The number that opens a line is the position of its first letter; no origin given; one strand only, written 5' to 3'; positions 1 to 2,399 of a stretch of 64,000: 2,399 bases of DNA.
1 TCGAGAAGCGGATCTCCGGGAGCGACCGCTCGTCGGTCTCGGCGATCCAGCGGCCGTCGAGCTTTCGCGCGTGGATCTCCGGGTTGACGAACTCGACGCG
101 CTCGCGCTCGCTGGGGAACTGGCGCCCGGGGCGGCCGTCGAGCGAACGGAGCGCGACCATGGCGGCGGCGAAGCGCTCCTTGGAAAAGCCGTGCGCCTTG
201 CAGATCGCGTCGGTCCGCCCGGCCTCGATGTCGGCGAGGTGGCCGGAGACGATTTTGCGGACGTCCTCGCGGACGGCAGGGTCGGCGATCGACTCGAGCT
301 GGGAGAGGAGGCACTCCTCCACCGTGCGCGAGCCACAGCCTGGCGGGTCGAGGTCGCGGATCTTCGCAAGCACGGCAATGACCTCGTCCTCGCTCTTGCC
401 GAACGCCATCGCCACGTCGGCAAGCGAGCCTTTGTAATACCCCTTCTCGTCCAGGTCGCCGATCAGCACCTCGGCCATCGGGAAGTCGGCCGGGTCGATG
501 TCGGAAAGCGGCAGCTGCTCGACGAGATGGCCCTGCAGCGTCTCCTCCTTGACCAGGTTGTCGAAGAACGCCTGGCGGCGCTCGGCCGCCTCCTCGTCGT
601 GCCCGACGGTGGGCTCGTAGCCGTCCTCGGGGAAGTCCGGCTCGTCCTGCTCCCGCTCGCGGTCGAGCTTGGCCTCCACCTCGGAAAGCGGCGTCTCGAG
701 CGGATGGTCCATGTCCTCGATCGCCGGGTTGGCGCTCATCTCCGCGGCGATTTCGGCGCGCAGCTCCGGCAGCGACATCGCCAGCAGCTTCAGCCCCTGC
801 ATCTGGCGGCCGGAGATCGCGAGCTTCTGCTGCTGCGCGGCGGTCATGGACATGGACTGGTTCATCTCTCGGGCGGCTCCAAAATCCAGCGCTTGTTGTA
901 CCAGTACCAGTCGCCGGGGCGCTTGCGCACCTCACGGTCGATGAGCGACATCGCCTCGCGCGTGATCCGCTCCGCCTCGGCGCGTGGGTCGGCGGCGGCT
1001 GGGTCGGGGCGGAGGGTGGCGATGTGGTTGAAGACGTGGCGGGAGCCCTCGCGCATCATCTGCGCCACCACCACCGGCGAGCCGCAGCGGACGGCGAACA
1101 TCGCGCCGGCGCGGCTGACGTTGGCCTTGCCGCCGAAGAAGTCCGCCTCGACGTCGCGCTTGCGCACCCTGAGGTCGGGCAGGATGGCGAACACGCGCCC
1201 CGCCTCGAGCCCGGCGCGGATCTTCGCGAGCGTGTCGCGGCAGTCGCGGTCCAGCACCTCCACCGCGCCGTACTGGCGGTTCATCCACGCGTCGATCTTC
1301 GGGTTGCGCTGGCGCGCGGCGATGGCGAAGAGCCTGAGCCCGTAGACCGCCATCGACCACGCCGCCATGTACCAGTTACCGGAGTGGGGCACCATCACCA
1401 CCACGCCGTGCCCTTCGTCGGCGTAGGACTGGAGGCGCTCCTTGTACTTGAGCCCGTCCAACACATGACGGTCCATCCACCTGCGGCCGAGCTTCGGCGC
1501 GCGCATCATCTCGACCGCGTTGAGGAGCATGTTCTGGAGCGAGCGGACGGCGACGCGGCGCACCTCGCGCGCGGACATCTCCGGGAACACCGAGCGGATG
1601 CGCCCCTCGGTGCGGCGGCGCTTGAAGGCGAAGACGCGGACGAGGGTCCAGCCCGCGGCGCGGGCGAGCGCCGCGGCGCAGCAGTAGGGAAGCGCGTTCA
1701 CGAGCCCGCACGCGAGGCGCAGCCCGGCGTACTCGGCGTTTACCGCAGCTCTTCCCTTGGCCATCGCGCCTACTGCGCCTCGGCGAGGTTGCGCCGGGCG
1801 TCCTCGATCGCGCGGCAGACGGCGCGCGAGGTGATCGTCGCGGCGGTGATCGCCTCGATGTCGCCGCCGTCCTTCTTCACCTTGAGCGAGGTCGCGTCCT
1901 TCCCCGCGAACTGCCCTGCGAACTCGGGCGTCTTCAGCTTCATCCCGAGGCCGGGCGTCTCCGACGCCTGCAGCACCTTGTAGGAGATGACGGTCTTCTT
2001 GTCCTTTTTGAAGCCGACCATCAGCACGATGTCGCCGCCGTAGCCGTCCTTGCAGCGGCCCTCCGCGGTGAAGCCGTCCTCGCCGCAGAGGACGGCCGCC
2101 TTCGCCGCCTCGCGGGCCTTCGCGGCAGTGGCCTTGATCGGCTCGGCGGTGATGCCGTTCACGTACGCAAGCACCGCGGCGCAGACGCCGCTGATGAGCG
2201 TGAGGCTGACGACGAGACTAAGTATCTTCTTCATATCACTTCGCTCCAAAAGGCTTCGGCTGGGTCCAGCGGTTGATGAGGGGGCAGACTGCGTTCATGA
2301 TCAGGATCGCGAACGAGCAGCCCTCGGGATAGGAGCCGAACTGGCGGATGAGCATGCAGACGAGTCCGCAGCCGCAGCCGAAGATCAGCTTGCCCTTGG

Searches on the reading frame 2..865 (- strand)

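Call 53: search_protein_families(library=pfam, proteins=[window:2-865:-], max_evalue=0.001)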
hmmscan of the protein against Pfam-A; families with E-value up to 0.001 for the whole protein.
window:2-865:- (288 aa): 2 families
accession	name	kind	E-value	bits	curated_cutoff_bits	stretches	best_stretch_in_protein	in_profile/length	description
PF04963.19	Sigma54_CBD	-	1.9e-42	145.6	22.9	1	103-287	5-181/185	Sigma-54 factor, core binding domain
PF00309.25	Sigma54_AID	-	1.3e-10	41.3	23.8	1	8-50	3-45/46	Sigma-54 factor, Activator interacting domain (AID)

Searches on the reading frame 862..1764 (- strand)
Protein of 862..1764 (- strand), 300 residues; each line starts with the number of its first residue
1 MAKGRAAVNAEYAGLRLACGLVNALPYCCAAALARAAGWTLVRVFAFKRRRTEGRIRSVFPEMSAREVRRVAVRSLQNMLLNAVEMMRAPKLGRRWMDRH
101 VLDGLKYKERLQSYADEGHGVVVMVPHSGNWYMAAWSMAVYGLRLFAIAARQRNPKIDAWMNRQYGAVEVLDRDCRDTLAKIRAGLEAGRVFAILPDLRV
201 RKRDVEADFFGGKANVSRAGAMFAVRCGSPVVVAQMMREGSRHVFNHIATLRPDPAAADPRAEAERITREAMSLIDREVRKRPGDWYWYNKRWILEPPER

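Call 53: search_protein_families(library=pfam, proteins=[window:862-1764:-], max_evalue=0.001)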
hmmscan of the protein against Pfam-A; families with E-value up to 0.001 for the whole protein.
window:862-1764:- (300 aa): 1 family
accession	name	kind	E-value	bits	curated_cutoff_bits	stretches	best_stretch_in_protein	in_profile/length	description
PF03279.18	Lip_A_acyltrans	-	2.3e-32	112.8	22.3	1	21-293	25-293/295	Bacterial lipid A biosynthesis acyltransferase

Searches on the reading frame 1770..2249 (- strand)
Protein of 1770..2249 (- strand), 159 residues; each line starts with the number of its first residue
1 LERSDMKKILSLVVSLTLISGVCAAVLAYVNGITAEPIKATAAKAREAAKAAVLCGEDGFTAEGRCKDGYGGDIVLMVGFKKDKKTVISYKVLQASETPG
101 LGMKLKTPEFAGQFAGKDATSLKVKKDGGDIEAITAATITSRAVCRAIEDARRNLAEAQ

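Call 53: search_protein_families(library=pfam, proteins=[window:1770-2249:-], max_evalue=0.001)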
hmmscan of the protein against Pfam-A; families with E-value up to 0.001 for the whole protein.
window:1770-2249:- (159 aa): 1 family
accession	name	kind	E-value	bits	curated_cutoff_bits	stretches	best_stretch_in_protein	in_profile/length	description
PF04205.19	FMN_bind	-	1.2e-18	68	22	1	69-151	1-75/77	FMN-binding domain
